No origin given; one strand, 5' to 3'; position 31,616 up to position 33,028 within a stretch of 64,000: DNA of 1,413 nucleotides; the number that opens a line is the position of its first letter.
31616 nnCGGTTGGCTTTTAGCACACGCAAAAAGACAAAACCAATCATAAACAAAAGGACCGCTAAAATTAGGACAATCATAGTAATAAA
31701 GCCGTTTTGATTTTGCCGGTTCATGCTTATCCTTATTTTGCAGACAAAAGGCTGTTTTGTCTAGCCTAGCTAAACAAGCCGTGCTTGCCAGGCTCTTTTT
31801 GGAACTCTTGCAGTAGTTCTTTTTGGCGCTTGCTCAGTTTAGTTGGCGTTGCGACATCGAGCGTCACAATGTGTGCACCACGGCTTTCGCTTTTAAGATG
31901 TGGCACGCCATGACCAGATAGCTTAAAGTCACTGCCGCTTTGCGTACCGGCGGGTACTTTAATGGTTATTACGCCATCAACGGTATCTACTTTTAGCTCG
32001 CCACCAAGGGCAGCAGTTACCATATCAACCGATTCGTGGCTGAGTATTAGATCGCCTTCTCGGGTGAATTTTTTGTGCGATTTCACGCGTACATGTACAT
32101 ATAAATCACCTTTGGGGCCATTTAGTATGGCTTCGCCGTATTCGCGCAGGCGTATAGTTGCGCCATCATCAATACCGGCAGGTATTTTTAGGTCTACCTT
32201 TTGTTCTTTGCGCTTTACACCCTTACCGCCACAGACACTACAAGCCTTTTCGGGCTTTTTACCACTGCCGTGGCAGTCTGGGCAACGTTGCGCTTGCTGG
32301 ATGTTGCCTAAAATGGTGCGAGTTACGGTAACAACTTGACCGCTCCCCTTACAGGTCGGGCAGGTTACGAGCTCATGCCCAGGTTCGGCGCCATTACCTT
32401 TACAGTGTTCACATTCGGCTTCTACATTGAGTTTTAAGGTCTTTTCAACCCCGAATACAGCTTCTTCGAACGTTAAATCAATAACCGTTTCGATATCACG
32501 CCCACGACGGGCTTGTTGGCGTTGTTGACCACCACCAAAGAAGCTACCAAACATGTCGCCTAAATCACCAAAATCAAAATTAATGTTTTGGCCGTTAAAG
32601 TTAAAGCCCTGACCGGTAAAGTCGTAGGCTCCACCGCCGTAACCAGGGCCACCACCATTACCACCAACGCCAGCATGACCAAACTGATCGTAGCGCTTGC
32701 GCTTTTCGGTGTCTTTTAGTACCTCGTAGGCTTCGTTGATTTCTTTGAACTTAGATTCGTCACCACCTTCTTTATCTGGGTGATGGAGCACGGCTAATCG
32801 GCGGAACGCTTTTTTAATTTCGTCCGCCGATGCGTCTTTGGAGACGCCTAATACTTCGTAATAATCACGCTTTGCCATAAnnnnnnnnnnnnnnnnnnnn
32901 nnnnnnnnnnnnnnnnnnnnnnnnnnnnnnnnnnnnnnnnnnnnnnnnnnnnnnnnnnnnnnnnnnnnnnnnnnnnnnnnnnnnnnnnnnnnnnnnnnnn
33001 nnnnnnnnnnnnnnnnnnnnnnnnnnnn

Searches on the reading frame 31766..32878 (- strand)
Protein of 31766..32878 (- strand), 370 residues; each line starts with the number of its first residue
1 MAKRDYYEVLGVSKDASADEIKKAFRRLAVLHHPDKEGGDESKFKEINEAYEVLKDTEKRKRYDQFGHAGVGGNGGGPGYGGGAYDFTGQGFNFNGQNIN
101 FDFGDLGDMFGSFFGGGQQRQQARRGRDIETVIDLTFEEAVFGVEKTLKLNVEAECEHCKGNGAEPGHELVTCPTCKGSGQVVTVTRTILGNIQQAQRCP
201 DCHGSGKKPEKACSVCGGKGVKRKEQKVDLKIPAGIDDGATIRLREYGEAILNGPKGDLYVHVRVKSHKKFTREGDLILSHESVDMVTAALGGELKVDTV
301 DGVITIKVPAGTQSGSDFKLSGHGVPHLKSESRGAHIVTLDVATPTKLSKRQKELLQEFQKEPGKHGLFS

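Call 102: search_protein_families(library=pfam, max_evalue=0.00001, proteins=[window:31766-32878:-])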
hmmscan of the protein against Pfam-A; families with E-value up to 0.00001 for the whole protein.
window:31766-32878:- (370 aa): 3 families
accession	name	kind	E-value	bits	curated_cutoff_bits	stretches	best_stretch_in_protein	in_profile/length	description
PF01556.23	DnaJ_C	-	5.8e-43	147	26.6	1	129-345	1-152/152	DnaJ C terminal domain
PF00226.36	DnaJ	-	1.5e-25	89.5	27.8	1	5-64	1-63/63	DnaJ domain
PF00684.25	DnaJ_CXXCXGXG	-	9.3e-16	58.3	32.7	1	156-220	1-65/65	DnaJ central domain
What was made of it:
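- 31766..32878 (-): dnaJ (370 aa), the last gene of the operon, with no Shine-Dalgarno sequence of its own. Pfam DnaJ, DnaJ_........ and DnaJ_C (call 102).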
